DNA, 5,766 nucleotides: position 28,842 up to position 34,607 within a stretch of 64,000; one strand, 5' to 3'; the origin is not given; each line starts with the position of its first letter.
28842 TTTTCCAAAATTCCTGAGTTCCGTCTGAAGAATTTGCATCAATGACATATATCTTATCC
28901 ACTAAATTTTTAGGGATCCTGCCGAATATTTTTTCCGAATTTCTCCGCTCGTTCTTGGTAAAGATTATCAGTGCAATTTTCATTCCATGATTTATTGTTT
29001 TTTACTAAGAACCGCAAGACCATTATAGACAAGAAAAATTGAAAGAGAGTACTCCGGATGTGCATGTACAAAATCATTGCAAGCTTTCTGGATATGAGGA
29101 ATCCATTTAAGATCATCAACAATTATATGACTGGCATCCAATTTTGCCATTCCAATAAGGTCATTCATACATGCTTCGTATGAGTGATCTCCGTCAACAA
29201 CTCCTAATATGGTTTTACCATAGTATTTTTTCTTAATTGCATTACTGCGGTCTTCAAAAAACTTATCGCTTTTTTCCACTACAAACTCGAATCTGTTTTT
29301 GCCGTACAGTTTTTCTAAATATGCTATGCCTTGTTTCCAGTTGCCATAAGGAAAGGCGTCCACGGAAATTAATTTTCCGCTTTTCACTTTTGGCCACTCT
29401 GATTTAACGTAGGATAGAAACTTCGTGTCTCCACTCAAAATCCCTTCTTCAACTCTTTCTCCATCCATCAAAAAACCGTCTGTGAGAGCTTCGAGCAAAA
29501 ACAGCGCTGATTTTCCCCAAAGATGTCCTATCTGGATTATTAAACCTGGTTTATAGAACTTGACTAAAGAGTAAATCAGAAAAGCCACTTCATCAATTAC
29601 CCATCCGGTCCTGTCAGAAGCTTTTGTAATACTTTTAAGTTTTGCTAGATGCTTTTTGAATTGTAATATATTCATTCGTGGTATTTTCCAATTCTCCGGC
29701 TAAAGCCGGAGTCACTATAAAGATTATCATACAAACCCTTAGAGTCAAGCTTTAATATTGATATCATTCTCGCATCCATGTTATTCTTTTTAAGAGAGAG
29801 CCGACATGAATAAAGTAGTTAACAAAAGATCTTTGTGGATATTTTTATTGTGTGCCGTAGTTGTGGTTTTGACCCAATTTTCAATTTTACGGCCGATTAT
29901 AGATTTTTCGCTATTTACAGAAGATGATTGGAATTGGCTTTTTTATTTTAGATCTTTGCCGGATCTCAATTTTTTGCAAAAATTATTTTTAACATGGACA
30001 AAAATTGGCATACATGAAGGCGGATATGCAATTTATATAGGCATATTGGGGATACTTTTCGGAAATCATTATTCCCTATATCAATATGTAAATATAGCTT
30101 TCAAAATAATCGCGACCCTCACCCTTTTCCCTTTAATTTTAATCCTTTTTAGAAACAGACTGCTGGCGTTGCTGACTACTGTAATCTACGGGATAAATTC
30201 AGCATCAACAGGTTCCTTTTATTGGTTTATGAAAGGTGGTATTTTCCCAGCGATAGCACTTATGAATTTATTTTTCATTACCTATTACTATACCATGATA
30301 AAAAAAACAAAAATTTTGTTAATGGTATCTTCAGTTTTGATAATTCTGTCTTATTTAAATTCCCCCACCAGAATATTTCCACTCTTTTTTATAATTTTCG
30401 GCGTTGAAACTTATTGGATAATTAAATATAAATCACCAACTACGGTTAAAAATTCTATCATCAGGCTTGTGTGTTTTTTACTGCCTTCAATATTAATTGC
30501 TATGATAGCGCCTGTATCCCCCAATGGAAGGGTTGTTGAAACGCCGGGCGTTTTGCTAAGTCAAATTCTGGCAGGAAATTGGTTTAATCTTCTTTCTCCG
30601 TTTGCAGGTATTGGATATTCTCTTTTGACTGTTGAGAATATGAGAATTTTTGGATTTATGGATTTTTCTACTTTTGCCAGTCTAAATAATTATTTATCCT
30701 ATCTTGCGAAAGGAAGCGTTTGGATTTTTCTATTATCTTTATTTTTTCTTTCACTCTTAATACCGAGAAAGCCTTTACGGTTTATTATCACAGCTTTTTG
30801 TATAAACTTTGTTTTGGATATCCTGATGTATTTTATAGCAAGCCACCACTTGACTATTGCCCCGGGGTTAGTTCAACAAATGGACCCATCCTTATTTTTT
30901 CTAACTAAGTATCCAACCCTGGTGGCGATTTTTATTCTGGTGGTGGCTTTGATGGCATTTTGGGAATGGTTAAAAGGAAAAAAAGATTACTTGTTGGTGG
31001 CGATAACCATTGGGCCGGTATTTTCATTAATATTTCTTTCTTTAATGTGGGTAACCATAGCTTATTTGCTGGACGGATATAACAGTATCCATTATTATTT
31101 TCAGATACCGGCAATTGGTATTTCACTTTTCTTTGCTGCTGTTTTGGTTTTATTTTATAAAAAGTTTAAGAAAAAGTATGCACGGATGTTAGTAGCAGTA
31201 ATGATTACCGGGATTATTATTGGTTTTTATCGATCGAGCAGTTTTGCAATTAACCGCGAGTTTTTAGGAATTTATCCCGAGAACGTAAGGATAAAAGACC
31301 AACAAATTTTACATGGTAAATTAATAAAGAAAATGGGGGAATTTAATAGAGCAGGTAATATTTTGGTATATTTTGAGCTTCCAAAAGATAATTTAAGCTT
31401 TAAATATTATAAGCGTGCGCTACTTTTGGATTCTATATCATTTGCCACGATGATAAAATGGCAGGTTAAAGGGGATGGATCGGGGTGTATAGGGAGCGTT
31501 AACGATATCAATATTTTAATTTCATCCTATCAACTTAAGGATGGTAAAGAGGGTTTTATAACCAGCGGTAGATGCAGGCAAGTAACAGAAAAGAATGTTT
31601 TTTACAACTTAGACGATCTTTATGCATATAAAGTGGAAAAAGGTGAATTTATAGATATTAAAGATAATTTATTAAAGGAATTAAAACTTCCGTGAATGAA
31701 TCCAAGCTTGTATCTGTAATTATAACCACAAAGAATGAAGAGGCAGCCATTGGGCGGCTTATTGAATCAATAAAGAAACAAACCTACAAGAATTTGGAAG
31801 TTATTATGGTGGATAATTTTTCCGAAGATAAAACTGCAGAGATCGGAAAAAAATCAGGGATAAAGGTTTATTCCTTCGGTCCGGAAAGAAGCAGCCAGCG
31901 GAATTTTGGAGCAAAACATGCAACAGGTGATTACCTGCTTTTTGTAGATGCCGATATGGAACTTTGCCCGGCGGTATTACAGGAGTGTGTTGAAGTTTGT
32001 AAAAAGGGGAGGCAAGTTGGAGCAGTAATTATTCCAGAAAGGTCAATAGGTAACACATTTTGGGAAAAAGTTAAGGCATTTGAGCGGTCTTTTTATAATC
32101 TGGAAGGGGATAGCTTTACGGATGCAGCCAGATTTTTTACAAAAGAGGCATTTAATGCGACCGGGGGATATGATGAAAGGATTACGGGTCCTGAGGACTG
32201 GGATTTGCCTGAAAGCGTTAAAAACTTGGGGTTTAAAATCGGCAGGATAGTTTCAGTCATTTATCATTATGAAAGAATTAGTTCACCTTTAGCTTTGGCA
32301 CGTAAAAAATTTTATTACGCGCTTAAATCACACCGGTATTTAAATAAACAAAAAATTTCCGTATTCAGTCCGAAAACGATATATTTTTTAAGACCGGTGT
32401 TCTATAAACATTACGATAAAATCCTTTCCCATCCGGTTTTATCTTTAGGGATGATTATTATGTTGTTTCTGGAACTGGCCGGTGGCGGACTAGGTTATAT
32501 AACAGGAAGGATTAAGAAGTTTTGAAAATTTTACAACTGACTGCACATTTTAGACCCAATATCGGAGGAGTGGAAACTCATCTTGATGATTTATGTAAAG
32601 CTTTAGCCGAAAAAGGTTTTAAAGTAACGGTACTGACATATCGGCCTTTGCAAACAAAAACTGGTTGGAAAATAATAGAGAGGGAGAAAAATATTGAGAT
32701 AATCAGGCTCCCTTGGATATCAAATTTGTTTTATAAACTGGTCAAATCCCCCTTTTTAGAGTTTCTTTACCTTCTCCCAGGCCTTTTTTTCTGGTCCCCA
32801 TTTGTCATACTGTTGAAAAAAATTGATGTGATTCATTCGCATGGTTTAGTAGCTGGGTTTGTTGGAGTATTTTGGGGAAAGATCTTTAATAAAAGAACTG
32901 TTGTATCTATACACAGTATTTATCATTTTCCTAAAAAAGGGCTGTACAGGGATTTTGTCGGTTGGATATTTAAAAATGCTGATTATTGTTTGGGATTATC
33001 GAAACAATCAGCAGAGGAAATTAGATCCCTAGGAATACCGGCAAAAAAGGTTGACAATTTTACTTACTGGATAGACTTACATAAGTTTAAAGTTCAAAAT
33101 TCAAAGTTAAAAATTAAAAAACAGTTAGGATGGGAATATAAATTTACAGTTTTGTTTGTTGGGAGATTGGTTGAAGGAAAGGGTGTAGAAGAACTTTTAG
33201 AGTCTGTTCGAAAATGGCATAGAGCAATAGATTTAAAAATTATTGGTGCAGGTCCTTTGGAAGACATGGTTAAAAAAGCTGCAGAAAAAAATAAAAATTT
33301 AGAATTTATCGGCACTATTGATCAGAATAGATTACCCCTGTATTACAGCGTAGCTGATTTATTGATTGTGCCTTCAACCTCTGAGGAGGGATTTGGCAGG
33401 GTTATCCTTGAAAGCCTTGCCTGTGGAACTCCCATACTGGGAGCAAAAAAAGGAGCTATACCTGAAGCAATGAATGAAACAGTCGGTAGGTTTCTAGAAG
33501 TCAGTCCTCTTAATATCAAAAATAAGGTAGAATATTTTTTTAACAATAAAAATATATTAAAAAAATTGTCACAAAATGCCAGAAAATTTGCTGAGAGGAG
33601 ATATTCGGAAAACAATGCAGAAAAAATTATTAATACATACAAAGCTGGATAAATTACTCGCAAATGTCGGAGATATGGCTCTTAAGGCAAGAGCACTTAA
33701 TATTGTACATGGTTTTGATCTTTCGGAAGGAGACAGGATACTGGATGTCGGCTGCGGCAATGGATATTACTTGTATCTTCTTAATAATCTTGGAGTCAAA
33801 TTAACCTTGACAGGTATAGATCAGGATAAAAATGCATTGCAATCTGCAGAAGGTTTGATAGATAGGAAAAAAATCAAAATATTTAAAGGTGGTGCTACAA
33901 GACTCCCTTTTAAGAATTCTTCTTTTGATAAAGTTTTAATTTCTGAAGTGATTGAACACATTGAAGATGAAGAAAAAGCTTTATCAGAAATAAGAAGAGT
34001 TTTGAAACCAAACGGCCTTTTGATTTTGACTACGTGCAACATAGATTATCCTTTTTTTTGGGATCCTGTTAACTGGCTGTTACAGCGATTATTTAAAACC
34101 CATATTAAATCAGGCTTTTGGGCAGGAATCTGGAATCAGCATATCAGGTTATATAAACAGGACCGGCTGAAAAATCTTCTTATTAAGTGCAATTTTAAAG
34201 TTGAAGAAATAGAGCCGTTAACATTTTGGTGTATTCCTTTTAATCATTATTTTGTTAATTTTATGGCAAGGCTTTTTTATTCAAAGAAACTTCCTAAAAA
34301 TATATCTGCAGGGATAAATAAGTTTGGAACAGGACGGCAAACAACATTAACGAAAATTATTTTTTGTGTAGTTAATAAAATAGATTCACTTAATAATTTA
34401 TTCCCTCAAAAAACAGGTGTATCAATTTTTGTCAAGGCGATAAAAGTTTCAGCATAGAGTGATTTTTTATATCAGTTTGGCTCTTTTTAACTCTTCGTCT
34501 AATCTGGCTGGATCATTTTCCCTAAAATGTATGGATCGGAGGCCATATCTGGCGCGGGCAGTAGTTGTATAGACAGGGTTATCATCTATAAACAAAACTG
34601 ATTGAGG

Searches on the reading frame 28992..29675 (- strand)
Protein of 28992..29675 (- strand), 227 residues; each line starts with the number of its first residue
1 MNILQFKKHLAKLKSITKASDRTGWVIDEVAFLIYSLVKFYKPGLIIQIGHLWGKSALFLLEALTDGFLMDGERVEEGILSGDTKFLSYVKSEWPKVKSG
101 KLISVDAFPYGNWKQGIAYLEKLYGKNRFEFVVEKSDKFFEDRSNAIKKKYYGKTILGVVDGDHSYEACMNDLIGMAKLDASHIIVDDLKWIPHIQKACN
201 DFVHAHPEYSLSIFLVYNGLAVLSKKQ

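Call 4: search_protein_families(library=pfam, proteins=[window:28992-29675:-], max_evalue=0.01)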
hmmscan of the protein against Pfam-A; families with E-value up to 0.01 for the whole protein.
window:28992-29675:- (227 aa): 1 family
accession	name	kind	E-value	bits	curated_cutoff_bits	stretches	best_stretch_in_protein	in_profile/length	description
PF13578.12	Methyltransf_24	-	3.9e-05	24.9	26.3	1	49-181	3-95/105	Methyltransferase domain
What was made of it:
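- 28992..29675 (-): First gene of the operon: putative class I SAM-dependent methyltransferase (227 aa). Pfam Methyltransf_24 at E 3.9e-5 and 24.9 bits, below the 26.3-bit cut-off (call 4).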

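Call 5: search_protein_families(library=ncbifam, proteins=[window:28992-29675:-], max_evalue=0.01)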
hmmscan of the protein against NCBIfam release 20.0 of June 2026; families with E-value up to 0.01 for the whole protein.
window:28992-29675:- (227 aa): 0 families
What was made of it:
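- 28992..29675 (-): No NCBIfam hit (call 5).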

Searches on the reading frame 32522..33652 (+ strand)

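Call 13: search_protein_families(library=ncbifam, proteins=[window:32522-33652:+], max_evalue=0.001)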
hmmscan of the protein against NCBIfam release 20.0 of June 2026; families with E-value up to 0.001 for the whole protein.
window:32522-33652:+ (376 aa): 33 families (the best 25 are shown)
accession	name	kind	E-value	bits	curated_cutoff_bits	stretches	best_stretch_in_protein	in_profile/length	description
NF047684.1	TeichurnBiosyTuaC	equivalog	1.5e-27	96.5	550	1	151-374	163-387/391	teichuronic acid biosynthesis protein TuaC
NF053787.1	GlcN_PG_synth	equivalog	2.6e-25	89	480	1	143-373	134-356/361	N-acetylglucosaminyl phosphatidylglycerol synthase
TIGR02149.1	glgA_Coryne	subfamily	2.1e-21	76.5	302.4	1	99-374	82-388/391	glycogen synthase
TIGR03999.1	thiol_BshA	equivalog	8.7e-20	71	273.7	1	20-374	17-367/375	N-acetyl-alpha-D-glucosaminyl L-malate synthase BshA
NF046085.1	XrtY_assoc_Gly1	equivalog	2.3e-19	69.5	400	1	146-373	154-381/387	XrtY-associated glycosyltransferase XYAG1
TIGR04157.1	glyco_rSAM_CFB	subfamily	2.8e-19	69.4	400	1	149-364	166-396/406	TIGR04157 family glycosyltransferase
TIGR03449.1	mycothiol_MshA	equivalog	2.9e-17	62.7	462.5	1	164-374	177-401/406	D-inositol-3-phosphate glycosyltransferase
NF038298.1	EPS_HpsO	equivalog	1e-16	60.7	575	1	184-372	178-383/388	hormogonium polysaccharide biosynthesis glycosyltransferase HpsO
TIGR04047.1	MSMEG_0565_glyc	hypoth_equivalog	1.9e-16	60.1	259.85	1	11-374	10-372/373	MSMEG_0565 family glycosyltransferase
NF007640.0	PRK10307.1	subfamily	2.7e-16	59.5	276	1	146-365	165-395/411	WcaI family glycosyltransferase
NF049988.1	MGlcDAGSynMgs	equivalog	5.1e-16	59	400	1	197-373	202-384/398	alpha-monoglucosyldiacylglycerol synthase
NF012028.0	PRK15484.1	subfamily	5.4e-16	58.7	618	1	186-366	172-367/380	lipopolysaccharide N-acetylglucosaminyltransferase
TIGR03088.1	stp2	hypoth_equivalog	2.1e-15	56.6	409.05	1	168-366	153-362/374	TIGR03088 family PEP-CTERM/XrtA system glycosyltransferase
NF050063.1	ProtGlycPglJ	equivalog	5.8e-15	55.4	500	1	72-366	66-356/363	N-acetylgalactosamine-N,N'-diacetylbacillosaminyl-diphospho-undecaprenol 4-alpha-N-acetylgalactosaminyltransferase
NF053513.1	Gtran_IagA_BgsA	equivalog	1.6e-13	50.4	460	1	141-374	94-329/333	LTA glycolipid anchor biosynthesis glycosyltransferase, IagA/BgsA family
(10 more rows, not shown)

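Call 14: search_protein_families(library=pfam, proteins=[window:32522-33652:+], max_evalue=0.001)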
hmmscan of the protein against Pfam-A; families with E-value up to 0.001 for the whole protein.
window:32522-33652:+ (376 aa): 7 families
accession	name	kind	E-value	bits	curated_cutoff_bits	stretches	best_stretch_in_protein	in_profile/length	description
PF00534.26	Glycos_transf_1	-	2.9e-29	102.2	26.4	1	197-355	4-171/172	Glycosyl transferases group 1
PF13439.12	Glyco_transf_4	-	4.2e-22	79.4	28.5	1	14-177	1-159/170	Glycosyltransferase Family 4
PF13692.12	Glyco_trans_1_4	-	6.1e-22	78.9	27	1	208-323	2-121/142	Glycosyl transferases group 1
PF13579.12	Glyco_trans_4_4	-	2.5e-16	60.9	29.7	1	15-178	1-153/158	Glycosyl transferase 4-like domain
PF20706.3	GT4-conflict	-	2.9e-09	36.9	26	1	150-320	144-323/385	Family 4 Glycosyltransferase in conflict systems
PF08323.17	Glyco_transf_5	-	1.1e-05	25.8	22.7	0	2-134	1-169/239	Starch synthase catalytic domain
PF13524.12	Glyco_trans_1_2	-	0.00038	20.9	25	1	223-367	3-140/144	Glycosyl transferase-like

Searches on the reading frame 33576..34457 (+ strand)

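Call 13: search_protein_families(library=ncbifam, proteins=[window:33576-34457:+], max_evalue=0.001)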
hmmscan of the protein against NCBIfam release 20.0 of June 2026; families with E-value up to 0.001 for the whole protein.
window:33576-34457:+ (293 aa): 45 families (the best 25 are shown)
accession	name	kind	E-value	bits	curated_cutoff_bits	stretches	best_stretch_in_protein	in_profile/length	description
NF045667.1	MTase_DVU1556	equivalog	1e-21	77.4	155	1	32-152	6-120/213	DVU_1556 family methyltransferase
TIGR01983.1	UbiG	equivalog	1.1e-15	57.6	102.95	1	50-158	48-158/228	bifunctional 2-polyprenyl-6-hydroxyphenol methylase/3-demethylubiquinol 3-O-methyltransferase UbiG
TIGR01934.1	MenG_MenH_UbiE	subfamily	5.2e-15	55.3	158.35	1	47-151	35-141/223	ubiquinone/menaquinone biosynthesis methyltransferase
NF001244.0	PRK00216.1-5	equivalog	6.3e-15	55.1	216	1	47-155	44-158/236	bifunctional demethylmenaquinone methyltransferase/2-methoxy-6-polyprenyl-1,4-benzoquinol methylase UbiE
NF001243.0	PRK00216.1-4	equivalog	4.2e-14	52.5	235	1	37-154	33-155/237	demethylmenaquinone methyltransferase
TIGR02072.1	BioC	equivalog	3.6e-13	49.9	184.95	1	51-154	34-135/244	malonyl-ACP O-methyltransferase BioC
NF041536.1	ArsM_DUF2284_UU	exception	3.7e-13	48.6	575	1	49-152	74-181/459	arsenite methyltransferase/DUF2284 domain selenoprotein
TIGR00452.1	TIGR00452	equivalog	4.4e-13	48.7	275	1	51-157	117-225/316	tRNA 5-methoxyuridine(34)/uridine 5-oxyacetic acid(34) synthase CmoB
NF047649.1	MTase_UXPK_star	exception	7e-13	48.2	460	1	49-152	75-182/283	methyltransferase/UXPK-star double selenoprotein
NF040539.1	AST_met_ArsM_2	exception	8.3e-13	48.8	240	1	50-153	55-165/262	putative arsinothricin biosynthesis methyltransferase ArsM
NF043040.1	corrin_prot_MT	hypoth_equivalog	1e-12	47.9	180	1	50-151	40-147/216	corrinoid protein-associated methyltransferase CpaM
TIGR02752.1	MenG_heptapren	equivalog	1.2e-12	47.9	419.85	1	42-152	36-151/231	demethylmenaquinone methyltransferase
NF011650.0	PRK15068.1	equivalog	1.7e-12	46.8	209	1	51-157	122-231/324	tRNA 5-methoxyuridine(34)/uridine 5-oxyacetic acid(34) synthase CmoB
NF001241.0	PRK00216.1-2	equivalog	2.1e-12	47.2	327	1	44-152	44-148/231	demethylmenaquinone methyltransferase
NF041537.1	ArsM_AhpD_UU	exception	9.1e-12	44.4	510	1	49-152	74-181/345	arsenite methyltransferase/AhpD domain selenoprotein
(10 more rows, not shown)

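Call 14: search_protein_families(library=pfam, proteins=[window:33576-34457:+], max_evalue=0.001)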
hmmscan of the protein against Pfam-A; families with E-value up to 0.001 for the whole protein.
window:33576-34457:+ (293 aa): 13 families
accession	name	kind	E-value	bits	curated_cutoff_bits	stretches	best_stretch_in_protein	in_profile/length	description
PF08241.18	Methyltransf_11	-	9.9e-25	87.5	21.2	1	56-151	1-95/95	Methyltransferase domain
PF13847.12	Methyltransf_31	-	4.9e-24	85.1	27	1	50-161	2-119/145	Methyltransferase domain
PF13649.12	Methyltransf_25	-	4.6e-20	72.6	27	1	55-147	1-97/97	Methyltransferase domain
PF13489.12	Methyltransf_23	-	5.5e-18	65.7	27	1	49-211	20-163/164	Methyltransferase domain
PF08242.18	Methyltransf_12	-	5.7e-15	56.3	30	1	56-149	1-98/98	Methyltransferase domain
PF01209.24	Ubie_methyltran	-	5.1e-13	49.3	20.1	1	50-160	46-161/233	ubiE/COQ5 methyltransferase family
PF08003.17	Methyltransf_9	-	3.9e-08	33.1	23.8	1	52-157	116-223/315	Protein of unknown function (DUF1698)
PF07021.18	MetW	-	5.3e-08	33.2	21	1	50-144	12-103/193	Methionine biosynthesis protein MetW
PF03141.22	Methyltransf_29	-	4.6e-07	29.2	23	1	54-156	120-222/506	Putative S-adenosyl-L-methionine-dependent methyltransferase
PF02353.26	CMAS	-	8.3e-06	25.7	27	1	42-154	53-167/273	Mycolic acid cyclopropane synthetase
PF05175.20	MTS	-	1.6e-05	25.1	23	1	50-121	30-103/170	Methyltransferase small domain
PF20922.3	Anamorsin_N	-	0.00045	20.4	27.1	1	111-152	46-88/163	Anamorsin, N-terminal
PF01135.25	PCMT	-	0.00055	20.2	20.3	1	34-101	59-124/210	Protein-L-isoaspartate(D-aspartate) O-methyltransferase (PCMT)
